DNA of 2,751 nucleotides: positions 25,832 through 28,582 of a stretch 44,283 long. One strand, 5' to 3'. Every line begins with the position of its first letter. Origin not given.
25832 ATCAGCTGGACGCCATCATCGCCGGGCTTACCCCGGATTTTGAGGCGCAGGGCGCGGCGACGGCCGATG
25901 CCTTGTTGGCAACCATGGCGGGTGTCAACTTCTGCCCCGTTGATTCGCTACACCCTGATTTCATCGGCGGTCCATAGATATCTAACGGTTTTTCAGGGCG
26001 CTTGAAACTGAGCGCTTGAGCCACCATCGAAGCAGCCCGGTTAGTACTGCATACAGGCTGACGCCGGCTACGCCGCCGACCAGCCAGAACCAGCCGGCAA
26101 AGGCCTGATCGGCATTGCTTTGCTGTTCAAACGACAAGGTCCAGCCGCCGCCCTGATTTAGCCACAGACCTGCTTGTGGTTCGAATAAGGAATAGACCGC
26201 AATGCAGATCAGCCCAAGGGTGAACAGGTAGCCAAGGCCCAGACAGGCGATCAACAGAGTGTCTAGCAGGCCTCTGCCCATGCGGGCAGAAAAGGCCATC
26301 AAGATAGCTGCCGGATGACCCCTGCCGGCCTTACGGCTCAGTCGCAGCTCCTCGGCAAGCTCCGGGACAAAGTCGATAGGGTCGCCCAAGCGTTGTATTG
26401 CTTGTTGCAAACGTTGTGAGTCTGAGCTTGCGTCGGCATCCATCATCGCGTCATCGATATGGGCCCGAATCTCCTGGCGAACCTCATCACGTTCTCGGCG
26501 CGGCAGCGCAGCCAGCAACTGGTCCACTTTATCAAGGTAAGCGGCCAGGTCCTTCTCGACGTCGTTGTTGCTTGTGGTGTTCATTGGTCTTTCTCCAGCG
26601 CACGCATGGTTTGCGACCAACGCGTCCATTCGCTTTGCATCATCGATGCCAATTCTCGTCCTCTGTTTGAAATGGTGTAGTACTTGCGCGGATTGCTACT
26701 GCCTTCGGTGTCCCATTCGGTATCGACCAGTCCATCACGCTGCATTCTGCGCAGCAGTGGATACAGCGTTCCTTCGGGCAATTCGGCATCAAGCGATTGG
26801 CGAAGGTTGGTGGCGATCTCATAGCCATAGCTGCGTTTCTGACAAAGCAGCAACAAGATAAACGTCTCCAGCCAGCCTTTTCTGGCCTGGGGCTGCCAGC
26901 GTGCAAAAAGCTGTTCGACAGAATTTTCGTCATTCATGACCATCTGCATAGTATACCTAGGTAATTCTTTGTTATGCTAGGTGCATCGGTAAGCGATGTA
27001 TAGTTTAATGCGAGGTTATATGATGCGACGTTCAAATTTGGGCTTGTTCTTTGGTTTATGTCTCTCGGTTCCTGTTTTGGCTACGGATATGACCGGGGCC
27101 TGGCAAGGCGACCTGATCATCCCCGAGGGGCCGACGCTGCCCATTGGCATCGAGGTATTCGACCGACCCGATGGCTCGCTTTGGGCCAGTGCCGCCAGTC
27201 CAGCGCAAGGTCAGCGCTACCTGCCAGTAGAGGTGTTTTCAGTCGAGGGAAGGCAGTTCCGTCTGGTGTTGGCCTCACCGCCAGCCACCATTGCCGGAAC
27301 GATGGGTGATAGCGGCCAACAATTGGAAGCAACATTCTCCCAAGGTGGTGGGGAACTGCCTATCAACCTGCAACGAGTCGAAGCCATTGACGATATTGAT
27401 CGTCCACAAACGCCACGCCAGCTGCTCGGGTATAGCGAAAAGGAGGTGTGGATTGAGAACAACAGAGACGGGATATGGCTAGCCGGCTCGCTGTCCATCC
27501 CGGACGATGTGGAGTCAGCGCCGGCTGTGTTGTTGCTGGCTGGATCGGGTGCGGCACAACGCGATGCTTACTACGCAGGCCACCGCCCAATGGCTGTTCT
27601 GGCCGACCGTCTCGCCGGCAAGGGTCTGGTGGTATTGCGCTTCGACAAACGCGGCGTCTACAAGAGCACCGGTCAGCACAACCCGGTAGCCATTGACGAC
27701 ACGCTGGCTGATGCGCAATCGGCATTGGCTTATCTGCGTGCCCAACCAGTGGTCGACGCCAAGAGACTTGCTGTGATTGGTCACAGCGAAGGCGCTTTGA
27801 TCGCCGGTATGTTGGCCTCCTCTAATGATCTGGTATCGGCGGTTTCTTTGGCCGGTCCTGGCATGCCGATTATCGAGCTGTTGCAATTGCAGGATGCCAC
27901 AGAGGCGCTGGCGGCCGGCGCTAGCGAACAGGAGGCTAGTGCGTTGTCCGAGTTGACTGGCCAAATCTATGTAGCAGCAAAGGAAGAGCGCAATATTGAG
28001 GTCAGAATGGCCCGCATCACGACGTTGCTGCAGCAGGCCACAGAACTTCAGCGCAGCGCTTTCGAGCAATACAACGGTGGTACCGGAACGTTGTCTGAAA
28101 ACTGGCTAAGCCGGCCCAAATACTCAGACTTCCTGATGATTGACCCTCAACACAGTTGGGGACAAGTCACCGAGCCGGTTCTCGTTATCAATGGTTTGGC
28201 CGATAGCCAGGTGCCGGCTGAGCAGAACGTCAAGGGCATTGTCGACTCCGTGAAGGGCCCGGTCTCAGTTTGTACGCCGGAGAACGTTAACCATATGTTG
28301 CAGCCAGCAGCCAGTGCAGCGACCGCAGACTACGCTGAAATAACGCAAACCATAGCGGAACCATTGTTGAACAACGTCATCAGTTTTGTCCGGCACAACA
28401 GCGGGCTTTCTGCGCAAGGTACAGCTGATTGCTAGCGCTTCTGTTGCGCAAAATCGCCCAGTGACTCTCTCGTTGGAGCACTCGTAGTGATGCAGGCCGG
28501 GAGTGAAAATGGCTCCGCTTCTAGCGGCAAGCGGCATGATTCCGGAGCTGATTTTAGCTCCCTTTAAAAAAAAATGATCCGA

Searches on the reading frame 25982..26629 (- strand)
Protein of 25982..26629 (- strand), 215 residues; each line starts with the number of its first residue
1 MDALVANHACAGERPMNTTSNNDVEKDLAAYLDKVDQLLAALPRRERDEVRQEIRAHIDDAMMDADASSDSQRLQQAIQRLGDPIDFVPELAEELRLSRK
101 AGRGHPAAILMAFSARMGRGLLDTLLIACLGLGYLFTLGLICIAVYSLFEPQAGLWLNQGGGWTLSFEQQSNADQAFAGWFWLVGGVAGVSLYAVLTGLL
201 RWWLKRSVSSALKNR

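Call 12: search_protein_families(library=pfam, proteins=[window:25982-26629:-], max_evalue=0.001)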
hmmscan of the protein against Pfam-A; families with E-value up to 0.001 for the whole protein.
window:25982-26629:- (215 aa): 1 family
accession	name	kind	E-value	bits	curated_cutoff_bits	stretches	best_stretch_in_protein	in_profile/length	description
PF22564.2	HAAS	-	3e-11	44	27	1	30-88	1-53/55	HAAS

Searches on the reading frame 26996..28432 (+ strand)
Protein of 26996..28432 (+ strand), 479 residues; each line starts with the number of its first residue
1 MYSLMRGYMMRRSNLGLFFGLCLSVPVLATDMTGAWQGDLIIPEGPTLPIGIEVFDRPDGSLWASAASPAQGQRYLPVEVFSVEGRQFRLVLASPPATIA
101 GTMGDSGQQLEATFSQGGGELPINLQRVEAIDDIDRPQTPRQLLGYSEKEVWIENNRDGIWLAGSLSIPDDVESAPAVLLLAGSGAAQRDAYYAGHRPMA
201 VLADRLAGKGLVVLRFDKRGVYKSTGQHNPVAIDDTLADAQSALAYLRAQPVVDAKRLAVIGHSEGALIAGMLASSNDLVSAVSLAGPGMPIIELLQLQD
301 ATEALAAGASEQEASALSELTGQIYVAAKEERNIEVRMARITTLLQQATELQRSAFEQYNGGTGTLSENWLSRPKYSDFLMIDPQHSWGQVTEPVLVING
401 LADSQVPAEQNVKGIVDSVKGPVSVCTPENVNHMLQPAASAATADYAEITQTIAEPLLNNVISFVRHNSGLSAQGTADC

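Call 12: search_protein_families(library=pfam, proteins=[window:26996-28432:+], max_evalue=0.001)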
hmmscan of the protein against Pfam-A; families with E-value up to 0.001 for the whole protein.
window:26996-28432:+ (479 aa): 10 families
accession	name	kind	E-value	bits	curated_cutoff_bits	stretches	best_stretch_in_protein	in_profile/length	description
PF02129.25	Peptidase_S15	-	8.3e-11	42.5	23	1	158-410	1-239/262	X-Pro dipeptidyl-peptidase (S15 family)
PF12697.13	Abhydrolase_6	-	1.1e-08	36.4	26.3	1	178-443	1-214/217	Alpha/beta hydrolase family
PF12146.15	Hydrolase_4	-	2.8e-08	33.8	27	1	200-304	21-125/239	Serine aminopeptidase, S33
PF00326.27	Peptidase_S9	-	3.6e-08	33.6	22.6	1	234-279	42-88/213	Prolyl oligopeptidase family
PF00561.26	Abhydrolase_1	-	9.3e-07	29.2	25.8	1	177-414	2-220/245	alpha/beta hydrolase fold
PF01738.24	DLH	-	2.3e-05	24.5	21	1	229-316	71-157/217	Dienelactone hydrolase family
PF20434.5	BD-FAE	-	3.6e-05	23.8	26.8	1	173-411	11-208/215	BD-FAE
PF06500.17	FrsA-like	-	0.00022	20.6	22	1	156-288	175-298/414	Esterase FrsA-like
PF08840.17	BAAT_C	-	0.00027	21.5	20.9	1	242-302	8-69/210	BAAT / Acyl-CoA thioester hydrolase C terminal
PF12740.14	PETase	-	0.00031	20.7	28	0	192-275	63-144/263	PET hydrolase-like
